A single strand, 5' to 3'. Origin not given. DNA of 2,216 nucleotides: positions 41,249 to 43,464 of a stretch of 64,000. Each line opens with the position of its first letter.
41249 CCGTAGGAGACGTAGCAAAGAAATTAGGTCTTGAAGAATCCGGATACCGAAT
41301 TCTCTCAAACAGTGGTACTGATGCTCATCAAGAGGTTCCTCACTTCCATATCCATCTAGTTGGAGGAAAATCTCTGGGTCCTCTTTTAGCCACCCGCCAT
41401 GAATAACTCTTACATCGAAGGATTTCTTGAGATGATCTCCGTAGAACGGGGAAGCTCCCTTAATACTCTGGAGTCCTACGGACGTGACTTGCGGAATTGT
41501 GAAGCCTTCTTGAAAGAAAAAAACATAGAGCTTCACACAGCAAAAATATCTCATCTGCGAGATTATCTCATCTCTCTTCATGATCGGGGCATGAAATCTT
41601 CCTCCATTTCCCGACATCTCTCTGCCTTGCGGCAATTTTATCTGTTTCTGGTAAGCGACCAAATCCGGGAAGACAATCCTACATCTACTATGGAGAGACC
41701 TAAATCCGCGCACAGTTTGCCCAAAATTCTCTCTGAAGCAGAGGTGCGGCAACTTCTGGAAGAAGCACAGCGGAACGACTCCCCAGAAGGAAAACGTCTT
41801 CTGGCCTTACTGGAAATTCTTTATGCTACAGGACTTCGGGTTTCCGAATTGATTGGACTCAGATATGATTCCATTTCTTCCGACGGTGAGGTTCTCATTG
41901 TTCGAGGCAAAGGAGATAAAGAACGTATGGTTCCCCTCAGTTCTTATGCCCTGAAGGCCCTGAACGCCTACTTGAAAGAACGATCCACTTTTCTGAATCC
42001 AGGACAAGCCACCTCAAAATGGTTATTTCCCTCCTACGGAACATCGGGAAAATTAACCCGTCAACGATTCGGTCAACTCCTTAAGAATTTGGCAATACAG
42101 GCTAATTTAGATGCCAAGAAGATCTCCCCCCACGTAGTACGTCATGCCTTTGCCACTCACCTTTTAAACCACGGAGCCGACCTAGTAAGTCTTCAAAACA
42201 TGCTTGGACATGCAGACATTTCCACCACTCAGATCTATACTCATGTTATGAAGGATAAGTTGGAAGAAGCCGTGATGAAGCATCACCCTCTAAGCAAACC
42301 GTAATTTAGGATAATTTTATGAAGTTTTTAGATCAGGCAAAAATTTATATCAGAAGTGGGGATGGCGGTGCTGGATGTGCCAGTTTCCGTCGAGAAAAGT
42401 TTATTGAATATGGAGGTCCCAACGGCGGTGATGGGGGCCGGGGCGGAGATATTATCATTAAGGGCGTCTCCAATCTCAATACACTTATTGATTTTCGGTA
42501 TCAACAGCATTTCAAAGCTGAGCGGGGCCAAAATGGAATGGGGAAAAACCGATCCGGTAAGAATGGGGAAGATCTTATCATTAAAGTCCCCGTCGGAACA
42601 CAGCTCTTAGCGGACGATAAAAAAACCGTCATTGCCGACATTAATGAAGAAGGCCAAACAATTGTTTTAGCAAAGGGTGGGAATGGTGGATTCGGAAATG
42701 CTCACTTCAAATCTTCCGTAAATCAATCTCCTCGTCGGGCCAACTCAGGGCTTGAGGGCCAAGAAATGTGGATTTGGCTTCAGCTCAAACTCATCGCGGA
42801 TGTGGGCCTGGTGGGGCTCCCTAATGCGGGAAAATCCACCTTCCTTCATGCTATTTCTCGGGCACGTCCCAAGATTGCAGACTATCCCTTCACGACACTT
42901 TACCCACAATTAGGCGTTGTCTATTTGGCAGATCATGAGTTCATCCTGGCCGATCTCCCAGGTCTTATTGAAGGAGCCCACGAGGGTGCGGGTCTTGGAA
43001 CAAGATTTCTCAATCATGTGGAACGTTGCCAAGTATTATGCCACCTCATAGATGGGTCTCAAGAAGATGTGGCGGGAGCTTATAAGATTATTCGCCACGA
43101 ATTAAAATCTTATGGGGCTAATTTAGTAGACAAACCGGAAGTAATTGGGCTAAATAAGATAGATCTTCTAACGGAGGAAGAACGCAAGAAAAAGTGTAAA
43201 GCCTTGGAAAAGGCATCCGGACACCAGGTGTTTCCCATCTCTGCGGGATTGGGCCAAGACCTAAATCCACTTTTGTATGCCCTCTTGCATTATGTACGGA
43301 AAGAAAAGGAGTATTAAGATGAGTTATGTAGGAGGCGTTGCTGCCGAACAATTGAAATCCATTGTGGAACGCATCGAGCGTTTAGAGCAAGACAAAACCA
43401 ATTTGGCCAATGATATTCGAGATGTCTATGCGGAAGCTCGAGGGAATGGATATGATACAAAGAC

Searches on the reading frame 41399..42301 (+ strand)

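Call 47: search_protein_families(library=pfam, proteins=[window:41399-42301:+], max_evalue=1)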
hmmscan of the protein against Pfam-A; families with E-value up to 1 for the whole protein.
window:41399-42301:+ (301 aa): 6 families
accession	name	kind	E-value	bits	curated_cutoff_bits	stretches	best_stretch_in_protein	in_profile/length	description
PF00589.27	Phage_integrase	-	8.2e-46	156.4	27.1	1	110-285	2-170/172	Phage integrase family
PF02899.23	Phage_int_SAM_1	-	8.2e-21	74.5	22.3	1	6-86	1-81/83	Phage integrase, N-terminal SAM-like domain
PF13495.12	Phage_int_SAM_4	-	4e-05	24.4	27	1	8-89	4-83/85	Phage integrase, N-terminal SAM-like domain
PF13102.12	Phage_int_SAM_5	-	0.0024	18.6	22.3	1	19-94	17-92/98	Phage integrase SAM-like domain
PF24722.1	DUF7674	-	0.027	15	27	0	110-145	28-63/111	Domain of unknown function (DUF7674)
PF20449.3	DUF6706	-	0.21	12.4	23.8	0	5-87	6-88/108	Family of unknown function (DUF6706)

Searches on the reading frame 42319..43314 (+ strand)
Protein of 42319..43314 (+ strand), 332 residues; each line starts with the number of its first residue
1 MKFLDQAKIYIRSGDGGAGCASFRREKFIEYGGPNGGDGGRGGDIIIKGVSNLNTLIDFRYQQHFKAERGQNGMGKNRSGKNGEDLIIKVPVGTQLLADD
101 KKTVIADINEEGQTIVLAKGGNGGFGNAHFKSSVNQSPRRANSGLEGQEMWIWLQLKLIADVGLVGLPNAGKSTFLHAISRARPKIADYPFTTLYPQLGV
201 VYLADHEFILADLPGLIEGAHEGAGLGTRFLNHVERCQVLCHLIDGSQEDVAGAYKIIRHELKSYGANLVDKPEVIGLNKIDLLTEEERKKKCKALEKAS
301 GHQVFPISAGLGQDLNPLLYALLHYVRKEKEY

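Call 47: search_protein_families(library=pfam, proteins=[window:42319-43314:+], max_evalue=1)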
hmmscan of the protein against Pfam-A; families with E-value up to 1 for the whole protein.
window:42319-43314:+ (332 aa): 9 families
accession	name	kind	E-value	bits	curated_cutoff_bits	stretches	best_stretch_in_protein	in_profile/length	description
PF01018.28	GTP1_OBG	-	3.6e-63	212.2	27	1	5-158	2-155/155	GTP1/OBG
PF01926.29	MMR_HSR1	-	8.8e-26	90.7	21.9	1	161-280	1-113/113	50S ribosome-binding GTPase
PF02421.24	FeoB_N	-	2.9e-12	46.8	27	1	162-319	3-153/156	Ferrous iron transport protein B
PF03193.22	RsgA_GTPase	-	0.0043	17.3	30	1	274-319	56-101/174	RsgA GTPase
PF00009.33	GTP_EFTU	-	0.0099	15.9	26.5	1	270-327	120-187/188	Elongation factor Tu GTP binding domain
PF03029.23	ATP_bind_1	-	0.031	14.5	27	0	205-296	90-179/240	Conserved hypothetical ATP binding protein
PF00350.29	Dynamin_N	-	0.09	13.2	27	0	163-183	2-22/168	Dynamin family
PF16897.10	MMR_HSR1_Xtn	-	0.17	12.3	35.2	1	272-321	56-99/106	C-terminal region of MMR_HSR1 domain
PF00025.27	Arf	-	0.2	11.5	22.3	1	164-316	19-164/174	ADP-ribosylation factor family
